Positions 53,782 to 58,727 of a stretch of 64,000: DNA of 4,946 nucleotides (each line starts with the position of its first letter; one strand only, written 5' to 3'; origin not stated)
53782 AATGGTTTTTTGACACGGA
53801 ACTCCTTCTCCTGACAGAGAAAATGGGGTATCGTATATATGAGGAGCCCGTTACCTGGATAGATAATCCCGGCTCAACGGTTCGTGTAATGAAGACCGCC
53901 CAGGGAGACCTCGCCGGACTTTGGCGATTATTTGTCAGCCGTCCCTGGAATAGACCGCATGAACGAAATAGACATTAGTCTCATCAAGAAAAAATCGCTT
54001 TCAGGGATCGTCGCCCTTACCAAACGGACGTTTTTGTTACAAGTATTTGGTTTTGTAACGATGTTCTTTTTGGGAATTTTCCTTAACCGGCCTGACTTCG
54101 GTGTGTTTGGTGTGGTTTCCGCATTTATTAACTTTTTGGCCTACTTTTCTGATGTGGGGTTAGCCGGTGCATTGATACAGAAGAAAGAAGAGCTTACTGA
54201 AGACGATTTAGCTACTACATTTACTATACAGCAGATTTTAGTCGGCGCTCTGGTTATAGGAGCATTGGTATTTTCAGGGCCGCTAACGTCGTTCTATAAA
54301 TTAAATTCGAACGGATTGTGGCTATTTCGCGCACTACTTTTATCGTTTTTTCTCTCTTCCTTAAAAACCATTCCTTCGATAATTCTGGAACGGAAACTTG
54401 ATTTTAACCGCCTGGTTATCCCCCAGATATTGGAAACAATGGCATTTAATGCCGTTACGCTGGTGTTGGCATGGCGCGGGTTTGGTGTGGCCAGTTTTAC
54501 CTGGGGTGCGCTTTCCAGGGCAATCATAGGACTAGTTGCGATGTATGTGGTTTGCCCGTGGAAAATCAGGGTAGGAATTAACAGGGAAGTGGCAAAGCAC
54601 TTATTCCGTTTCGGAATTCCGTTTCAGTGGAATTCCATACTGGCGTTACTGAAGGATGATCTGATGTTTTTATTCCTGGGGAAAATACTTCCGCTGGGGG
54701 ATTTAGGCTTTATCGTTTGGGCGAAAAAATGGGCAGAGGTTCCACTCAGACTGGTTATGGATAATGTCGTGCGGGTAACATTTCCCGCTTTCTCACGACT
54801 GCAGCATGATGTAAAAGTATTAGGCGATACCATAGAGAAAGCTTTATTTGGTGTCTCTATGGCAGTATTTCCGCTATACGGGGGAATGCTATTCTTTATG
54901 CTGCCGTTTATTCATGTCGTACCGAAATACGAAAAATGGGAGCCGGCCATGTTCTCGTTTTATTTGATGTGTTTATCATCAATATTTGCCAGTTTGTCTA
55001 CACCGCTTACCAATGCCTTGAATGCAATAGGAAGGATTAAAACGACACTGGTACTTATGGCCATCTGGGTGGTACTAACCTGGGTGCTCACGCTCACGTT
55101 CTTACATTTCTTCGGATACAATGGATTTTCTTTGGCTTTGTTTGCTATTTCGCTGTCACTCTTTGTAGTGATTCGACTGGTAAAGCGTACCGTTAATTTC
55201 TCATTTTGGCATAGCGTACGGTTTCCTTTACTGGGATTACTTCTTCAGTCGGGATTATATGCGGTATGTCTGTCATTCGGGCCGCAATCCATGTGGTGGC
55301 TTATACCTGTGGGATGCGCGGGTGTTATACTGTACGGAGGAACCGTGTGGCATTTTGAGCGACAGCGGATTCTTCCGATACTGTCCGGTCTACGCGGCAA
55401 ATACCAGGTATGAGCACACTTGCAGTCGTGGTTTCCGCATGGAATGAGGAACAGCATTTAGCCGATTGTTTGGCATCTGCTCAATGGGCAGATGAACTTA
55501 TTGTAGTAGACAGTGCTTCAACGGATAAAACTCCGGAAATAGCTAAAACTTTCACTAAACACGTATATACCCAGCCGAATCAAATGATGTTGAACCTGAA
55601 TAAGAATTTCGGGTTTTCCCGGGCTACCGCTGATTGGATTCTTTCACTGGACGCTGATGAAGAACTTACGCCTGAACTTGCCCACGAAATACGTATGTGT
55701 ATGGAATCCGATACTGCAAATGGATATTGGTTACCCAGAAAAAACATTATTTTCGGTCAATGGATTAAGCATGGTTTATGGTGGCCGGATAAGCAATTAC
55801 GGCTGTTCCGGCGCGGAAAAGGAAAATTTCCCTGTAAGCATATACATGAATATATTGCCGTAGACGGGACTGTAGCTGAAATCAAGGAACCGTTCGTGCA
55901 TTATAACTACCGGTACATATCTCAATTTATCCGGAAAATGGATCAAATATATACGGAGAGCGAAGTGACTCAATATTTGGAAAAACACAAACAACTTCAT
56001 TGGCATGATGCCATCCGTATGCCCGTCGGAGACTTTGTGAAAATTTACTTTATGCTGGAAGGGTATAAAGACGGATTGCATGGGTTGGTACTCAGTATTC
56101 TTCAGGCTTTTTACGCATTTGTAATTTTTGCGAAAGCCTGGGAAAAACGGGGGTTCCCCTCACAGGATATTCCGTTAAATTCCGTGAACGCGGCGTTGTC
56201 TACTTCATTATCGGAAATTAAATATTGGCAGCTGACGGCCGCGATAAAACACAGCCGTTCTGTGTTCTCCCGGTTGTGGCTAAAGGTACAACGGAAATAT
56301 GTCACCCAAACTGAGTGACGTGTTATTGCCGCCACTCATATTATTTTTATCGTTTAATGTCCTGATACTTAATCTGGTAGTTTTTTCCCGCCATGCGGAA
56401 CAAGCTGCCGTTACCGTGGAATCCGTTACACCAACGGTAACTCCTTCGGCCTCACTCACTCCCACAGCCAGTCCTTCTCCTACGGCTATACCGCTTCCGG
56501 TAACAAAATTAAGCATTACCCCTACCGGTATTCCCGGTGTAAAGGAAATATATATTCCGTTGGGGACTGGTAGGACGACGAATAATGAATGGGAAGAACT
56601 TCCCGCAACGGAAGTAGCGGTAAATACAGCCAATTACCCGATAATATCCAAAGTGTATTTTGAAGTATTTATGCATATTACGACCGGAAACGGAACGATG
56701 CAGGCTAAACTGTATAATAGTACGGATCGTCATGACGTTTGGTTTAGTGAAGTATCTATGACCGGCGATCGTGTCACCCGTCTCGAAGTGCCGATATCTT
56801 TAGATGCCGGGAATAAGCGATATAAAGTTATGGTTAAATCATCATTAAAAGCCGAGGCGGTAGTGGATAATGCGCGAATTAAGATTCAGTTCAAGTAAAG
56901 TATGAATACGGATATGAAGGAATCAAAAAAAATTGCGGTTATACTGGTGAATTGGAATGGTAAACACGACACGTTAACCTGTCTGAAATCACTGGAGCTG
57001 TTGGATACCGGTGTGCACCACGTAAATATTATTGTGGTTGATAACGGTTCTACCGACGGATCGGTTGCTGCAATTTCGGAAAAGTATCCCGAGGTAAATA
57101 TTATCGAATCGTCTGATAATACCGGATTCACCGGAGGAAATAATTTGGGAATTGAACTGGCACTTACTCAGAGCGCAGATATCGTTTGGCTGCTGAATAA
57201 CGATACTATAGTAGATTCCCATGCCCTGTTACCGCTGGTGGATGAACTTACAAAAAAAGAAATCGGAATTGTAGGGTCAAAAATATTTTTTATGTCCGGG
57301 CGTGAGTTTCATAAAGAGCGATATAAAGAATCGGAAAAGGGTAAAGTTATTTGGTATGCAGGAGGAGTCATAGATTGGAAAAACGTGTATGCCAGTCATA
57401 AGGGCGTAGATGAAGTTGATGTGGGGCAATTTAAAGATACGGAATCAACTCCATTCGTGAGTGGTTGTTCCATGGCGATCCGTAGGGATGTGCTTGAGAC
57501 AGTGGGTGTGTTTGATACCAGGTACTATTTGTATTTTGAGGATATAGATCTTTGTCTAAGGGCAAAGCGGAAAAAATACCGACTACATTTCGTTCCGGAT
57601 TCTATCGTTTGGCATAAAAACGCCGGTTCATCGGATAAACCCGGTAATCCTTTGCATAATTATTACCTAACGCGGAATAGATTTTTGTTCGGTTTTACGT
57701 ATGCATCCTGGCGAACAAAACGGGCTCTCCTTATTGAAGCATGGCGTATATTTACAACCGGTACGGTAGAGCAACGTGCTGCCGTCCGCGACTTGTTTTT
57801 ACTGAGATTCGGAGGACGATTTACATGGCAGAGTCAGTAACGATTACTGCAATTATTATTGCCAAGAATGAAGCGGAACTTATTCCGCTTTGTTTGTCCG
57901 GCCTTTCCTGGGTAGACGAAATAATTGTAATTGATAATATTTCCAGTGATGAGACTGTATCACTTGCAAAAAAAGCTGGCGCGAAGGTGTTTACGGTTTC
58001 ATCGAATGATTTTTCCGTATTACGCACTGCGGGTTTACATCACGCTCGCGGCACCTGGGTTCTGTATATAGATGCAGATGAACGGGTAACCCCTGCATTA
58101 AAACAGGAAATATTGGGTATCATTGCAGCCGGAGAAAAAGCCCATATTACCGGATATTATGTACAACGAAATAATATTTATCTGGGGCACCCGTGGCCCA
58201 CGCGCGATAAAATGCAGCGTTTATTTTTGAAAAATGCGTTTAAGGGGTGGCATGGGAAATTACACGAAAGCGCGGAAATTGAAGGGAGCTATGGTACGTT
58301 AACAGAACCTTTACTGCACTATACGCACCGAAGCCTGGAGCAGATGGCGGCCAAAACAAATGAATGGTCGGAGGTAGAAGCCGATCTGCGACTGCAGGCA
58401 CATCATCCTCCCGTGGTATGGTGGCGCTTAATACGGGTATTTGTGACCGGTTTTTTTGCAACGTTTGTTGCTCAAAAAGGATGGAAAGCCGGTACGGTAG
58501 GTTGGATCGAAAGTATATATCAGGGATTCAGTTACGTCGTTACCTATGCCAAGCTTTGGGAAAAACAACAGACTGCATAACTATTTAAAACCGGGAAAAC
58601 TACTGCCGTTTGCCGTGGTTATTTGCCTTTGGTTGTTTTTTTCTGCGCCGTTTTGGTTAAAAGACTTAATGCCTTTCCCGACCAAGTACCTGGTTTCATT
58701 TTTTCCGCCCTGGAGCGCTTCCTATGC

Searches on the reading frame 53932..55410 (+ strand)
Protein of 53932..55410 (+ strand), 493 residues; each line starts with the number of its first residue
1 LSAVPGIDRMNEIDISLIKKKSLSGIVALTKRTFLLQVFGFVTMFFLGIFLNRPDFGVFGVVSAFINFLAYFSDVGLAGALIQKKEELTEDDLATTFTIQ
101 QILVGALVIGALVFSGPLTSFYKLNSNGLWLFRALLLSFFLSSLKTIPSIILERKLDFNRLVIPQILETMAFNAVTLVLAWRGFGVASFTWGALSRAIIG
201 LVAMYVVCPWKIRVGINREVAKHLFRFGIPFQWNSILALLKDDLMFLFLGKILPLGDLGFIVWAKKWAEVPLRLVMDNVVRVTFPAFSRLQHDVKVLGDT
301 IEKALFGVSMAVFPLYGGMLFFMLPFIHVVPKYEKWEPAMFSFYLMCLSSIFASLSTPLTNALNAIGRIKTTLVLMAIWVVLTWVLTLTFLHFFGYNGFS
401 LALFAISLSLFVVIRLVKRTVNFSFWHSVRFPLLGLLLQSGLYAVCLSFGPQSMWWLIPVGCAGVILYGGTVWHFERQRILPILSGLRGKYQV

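Call 11: search_protein_families(library=pfam, proteins=[window:53932-55410:+], max_evalue=0.001)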
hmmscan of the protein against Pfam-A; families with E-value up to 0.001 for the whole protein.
window:53932-55410:+ (493 aa): 2 families
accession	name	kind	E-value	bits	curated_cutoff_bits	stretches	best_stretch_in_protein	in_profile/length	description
PF13440.11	Polysacc_synt_3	-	8.7e-52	176.6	23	1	50-330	5-283/293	Polysaccharide biosynthesis protein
PF01943.22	Polysacc_synt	-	4.5e-22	79.2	28.2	1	24-291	3-274/274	Polysaccharide biosynthesis protein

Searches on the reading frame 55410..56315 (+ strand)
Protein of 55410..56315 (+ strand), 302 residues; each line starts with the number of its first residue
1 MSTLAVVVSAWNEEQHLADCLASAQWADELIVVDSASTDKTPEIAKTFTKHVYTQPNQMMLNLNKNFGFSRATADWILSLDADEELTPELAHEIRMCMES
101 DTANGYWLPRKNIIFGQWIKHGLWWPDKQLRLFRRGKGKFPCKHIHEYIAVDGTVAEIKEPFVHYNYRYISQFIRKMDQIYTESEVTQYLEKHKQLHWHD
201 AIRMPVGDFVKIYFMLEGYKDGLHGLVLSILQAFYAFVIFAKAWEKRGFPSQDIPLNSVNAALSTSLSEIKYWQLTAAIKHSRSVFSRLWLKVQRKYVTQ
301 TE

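Call 11: search_protein_families(library=pfam, proteins=[window:55410-56315:+], max_evalue=0.001)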
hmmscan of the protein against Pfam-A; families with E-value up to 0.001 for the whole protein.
window:55410-56315:+ (302 aa): 2 families
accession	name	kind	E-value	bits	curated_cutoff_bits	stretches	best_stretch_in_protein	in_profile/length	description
PF00535.33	Glycos_transf_2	-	1.7e-19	70.8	23.3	1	6-141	2-150/168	Glycosyl transferase family 2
PF10111.15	Glyco_tranf_2_2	-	0.00074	19.5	27.3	0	28-88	30-96/276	Glycosyltransferase like family 2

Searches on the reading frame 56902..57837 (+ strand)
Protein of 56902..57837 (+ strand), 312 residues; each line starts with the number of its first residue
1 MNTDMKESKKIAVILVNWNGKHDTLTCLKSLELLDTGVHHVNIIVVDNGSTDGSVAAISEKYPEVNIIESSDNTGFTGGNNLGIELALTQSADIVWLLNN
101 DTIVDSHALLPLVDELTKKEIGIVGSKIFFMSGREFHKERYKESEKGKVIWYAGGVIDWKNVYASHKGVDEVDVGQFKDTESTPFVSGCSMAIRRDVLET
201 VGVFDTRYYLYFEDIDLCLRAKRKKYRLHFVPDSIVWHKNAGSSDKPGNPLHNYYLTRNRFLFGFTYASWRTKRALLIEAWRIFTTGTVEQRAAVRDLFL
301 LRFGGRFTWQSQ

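Call 11: search_protein_families(library=pfam, proteins=[window:56902-57837:+], max_evalue=0.001)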
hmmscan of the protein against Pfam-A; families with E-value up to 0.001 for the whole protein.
window:56902-57837:+ (312 aa): 4 families
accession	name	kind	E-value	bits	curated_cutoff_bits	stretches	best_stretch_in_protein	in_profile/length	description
PF13641.12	Glyco_tranf_2_3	-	1.2e-18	68.4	27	1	11-241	3-214/230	Glycosyltransferase like family 2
PF00535.33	Glycos_transf_2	-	3.8e-18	66.4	23.3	1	13-201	2-167/168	Glycosyl transferase family 2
PF13632.12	Glyco_trans_2_3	-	5.8e-11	43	27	1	94-265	1-143/198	Glycosyl transferase family group 2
PF13506.12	Glyco_transf_21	-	9.5e-06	25.6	21.7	0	181-239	97-155/174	Glycosyl transferase family 21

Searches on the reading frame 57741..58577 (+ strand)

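Call 76: search_protein_families(library=ncbifam, proteins=[window:57741-58577:+], max_evalue=0.01)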
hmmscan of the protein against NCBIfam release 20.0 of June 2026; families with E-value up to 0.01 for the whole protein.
window:57741-58577:+ (279 aa): 10 families
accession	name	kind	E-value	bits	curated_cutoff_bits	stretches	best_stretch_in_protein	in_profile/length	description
TIGR04195.1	S_glycosyl_SunS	equivalog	1e-10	41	350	1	30-177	54-201/421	SunS family peptide S-glycosyltransferase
TIGR04283.1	glyco_like_mftF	equivalog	1.1e-10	41.5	182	1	37-135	3-105/221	TIGR04283 family arsenosugar biosynthesis glycosyltransferase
TIGR04182.1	glyco_TIGR04182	equivalog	1e-07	31.6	325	1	37-140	4-109/293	S-layer glycoprotein N-glycosyltransferase AglJ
NF010496.0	PRK13915.1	equivalog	1.8e-07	30.6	262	1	32-134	30-148/307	glucosyl-3-phosphoglycerate synthase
NF007482.0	PRK10073.1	equivalog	2.4e-06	26.8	423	1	59-128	36-110/334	glycosyltransferase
NF045692.1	OglycostaseCruG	equivalog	0.00041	19.4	600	1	34-123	42-147/386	2'-O-glycosyltransferase CruG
NF047683.1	TeichurnBiosyTuaG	equivalog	0.00067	19.4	400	1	60-128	37-111/252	teichuronic acid biosynthesis protein TuaG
TIGR03469.1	HpnB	hypoth_equivalog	0.0014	17.7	379.25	1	17-83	28-99/386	hopene-associated glycosyltransferase HpnB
NF041875.1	EPS_EpsD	equivalog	0.0037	16.7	370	1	60-133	32-109/325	exopolysaccharide biosynthesis glycosyltransferase EpsD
TIGR03965.1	mycofact_glyco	equivalog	0.0056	15.6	280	1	32-126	73-177/467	mycofactocin biosynthesis glycosyltransferase MftF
